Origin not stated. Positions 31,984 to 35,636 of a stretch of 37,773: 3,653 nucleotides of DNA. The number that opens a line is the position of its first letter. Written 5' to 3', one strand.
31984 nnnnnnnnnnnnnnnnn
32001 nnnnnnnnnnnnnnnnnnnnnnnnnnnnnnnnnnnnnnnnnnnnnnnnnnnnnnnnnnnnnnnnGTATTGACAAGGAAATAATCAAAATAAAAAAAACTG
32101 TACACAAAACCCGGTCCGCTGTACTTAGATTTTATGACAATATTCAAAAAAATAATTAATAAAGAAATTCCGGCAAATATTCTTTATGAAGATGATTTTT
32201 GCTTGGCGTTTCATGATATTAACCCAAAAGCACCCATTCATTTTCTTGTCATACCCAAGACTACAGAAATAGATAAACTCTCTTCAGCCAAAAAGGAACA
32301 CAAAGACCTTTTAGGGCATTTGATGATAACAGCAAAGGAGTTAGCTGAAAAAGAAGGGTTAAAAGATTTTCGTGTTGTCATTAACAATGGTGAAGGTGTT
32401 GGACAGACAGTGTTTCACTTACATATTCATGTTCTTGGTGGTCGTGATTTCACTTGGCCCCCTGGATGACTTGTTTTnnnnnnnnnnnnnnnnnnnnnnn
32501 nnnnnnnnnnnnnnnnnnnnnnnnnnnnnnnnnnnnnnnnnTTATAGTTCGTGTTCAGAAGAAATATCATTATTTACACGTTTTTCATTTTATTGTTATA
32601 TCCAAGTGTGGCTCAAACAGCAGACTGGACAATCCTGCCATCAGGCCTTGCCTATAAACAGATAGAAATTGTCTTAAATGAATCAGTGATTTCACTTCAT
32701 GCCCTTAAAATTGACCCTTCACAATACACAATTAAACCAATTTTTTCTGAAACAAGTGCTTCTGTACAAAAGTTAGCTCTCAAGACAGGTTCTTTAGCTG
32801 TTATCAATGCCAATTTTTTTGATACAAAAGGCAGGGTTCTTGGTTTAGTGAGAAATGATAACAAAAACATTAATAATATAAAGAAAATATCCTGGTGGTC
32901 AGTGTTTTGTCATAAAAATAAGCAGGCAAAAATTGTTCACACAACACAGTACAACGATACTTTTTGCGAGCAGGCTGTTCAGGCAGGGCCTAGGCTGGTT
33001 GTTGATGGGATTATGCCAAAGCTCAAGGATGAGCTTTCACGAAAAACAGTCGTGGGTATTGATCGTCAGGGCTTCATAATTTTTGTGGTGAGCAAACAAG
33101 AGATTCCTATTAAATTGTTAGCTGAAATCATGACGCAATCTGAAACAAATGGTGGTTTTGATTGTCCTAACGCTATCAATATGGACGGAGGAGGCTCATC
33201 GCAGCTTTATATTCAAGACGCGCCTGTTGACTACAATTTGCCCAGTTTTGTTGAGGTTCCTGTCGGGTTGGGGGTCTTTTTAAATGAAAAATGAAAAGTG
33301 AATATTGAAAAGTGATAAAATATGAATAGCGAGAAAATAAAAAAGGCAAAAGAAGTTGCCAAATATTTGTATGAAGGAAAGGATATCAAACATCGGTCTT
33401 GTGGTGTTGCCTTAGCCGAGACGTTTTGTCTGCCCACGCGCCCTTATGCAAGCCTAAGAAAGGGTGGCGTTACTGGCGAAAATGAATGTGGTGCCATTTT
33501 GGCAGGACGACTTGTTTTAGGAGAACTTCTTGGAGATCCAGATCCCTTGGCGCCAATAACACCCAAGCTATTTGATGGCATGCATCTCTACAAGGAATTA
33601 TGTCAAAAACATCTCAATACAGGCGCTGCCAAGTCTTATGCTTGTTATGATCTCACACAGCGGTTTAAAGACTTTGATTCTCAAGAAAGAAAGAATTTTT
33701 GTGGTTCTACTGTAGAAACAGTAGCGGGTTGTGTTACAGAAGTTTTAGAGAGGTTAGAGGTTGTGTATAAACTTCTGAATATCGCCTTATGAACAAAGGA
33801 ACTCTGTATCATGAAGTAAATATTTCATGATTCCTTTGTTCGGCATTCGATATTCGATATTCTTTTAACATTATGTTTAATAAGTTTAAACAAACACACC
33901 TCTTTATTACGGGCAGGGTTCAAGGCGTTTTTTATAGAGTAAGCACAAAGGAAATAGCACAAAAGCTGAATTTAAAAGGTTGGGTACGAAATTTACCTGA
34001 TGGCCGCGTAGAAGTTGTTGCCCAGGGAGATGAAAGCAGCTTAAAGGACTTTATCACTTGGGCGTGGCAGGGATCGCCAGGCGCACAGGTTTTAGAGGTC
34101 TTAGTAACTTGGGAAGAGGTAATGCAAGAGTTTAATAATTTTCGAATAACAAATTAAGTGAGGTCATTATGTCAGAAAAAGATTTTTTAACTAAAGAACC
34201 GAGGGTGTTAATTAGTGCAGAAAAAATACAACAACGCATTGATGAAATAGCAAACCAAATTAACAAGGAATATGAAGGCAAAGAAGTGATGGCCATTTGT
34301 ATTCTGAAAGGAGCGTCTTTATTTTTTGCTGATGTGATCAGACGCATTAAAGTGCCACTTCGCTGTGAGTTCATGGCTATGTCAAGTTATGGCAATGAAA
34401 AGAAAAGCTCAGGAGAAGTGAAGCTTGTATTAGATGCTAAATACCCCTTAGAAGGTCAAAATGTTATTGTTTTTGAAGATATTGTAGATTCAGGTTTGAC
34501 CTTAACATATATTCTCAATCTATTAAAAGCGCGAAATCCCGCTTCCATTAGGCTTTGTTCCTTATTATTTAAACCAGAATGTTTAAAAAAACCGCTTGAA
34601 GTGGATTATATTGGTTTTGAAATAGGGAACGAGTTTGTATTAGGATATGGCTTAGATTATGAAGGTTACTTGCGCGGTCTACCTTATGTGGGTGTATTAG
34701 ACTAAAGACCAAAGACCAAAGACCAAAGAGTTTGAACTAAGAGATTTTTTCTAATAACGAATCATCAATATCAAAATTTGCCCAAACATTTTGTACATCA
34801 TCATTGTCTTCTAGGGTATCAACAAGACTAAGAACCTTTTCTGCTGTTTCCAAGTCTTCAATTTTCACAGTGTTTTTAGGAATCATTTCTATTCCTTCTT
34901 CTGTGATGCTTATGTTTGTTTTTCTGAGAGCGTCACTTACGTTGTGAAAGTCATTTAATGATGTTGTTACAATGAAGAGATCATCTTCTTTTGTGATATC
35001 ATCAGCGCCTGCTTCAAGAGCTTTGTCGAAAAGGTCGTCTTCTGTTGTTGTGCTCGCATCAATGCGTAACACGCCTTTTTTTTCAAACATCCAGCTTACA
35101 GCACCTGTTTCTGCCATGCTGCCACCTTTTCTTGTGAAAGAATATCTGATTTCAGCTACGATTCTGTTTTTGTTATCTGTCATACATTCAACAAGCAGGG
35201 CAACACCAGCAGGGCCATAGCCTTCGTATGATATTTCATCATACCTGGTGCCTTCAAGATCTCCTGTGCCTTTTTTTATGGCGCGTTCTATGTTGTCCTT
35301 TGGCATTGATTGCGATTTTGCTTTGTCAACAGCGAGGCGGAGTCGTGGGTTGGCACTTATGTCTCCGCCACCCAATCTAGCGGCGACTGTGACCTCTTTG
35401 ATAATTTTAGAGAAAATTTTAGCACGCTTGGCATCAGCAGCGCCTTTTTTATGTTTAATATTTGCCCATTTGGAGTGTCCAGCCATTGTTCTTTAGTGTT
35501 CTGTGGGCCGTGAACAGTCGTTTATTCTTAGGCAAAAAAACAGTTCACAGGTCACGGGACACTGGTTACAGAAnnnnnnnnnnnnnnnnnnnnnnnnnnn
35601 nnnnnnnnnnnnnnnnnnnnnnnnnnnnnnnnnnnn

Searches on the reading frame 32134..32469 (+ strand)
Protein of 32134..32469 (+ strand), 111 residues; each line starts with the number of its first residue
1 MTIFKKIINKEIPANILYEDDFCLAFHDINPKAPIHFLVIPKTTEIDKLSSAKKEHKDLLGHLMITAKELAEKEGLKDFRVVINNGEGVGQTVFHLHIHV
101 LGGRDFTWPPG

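Call 75: search_protein_families(library=pfam, proteins=[window:32134-32469:+], max_evalue=0.001)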
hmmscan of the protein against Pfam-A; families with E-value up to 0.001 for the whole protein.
window:32134-32469:+ (111 aa): 2 families
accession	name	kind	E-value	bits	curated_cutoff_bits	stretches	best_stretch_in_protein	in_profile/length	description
PF01230.28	HIT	-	1.2e-28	100.1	21.5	1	9-105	1-97/98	HIT domain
PF11969.13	DcpS_C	-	1e-26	94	24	1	2-102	2-101/114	Scavenger mRNA decapping enzyme C-term binding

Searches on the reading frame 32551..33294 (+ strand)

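Call 71: search_protein_families(library=ncbifam, proteins=[window:32551-33294:+], max_evalue=0.001)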
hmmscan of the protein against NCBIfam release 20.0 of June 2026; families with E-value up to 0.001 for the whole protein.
window:32551-33294:+ (247 aa): 0 families

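Call 75: search_protein_families(library=pfam, proteins=[window:32551-33294:+], max_evalue=0.001)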
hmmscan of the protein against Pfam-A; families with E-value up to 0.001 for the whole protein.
window:32551-33294:+ (247 aa): 1 family
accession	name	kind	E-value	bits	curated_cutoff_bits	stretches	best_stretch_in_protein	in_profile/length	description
PF09992.14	NAGPA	-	2.8e-24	86.7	25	1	80-243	2-169/169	Phosphodiester glycosidase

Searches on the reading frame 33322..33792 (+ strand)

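Call 75: search_protein_families(library=pfam, proteins=[window:33322-33792:+], max_evalue=0.001)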
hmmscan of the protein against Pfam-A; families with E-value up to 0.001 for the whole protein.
window:33322-33792:+ (156 aa): 1 family
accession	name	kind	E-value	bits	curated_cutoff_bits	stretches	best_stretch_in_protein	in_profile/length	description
PF09719.15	C_GCAxxG_C_C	-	1.1e-05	26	27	1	47-140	30-117/118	Putative redox-active protein (C_GCAxxG_C_C)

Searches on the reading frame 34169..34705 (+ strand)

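Call 75: search_protein_families(library=pfam, proteins=[window:34169-34705:+], max_evalue=0.001)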
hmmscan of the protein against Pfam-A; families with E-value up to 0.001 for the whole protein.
window:34169-34705:+ (178 aa): 1 family
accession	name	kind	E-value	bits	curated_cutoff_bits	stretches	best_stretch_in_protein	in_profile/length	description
PF00156.33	Pribosyltran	-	1e-28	100.1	26.3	1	18-164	9-157/158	Phosphoribosyl transferase domain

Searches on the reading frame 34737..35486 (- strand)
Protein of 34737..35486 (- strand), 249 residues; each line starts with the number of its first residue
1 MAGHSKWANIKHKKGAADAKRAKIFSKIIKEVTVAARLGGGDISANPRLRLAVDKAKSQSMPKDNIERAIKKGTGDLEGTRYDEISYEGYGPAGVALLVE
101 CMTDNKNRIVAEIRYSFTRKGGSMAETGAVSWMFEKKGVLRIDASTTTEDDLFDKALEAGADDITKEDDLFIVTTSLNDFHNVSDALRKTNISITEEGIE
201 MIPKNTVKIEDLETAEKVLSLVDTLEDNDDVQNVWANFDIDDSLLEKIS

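Call 75: search_protein_families(library=pfam, proteins=[window:34737-35486:-], max_evalue=0.001)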
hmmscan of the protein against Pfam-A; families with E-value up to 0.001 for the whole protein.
window:34737-35486:- (249 aa): 2 families
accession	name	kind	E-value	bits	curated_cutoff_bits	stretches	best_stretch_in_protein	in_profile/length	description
PF01709.26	Transcrip_reg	-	3.3e-59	199.6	27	1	82-238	1-160/160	TACO1/YebC second and third domain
PF20772.2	TACO1_YebC_N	-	5.3e-35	120.1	36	1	5-75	1-72/73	TACO1/YebC protein N-terminal domain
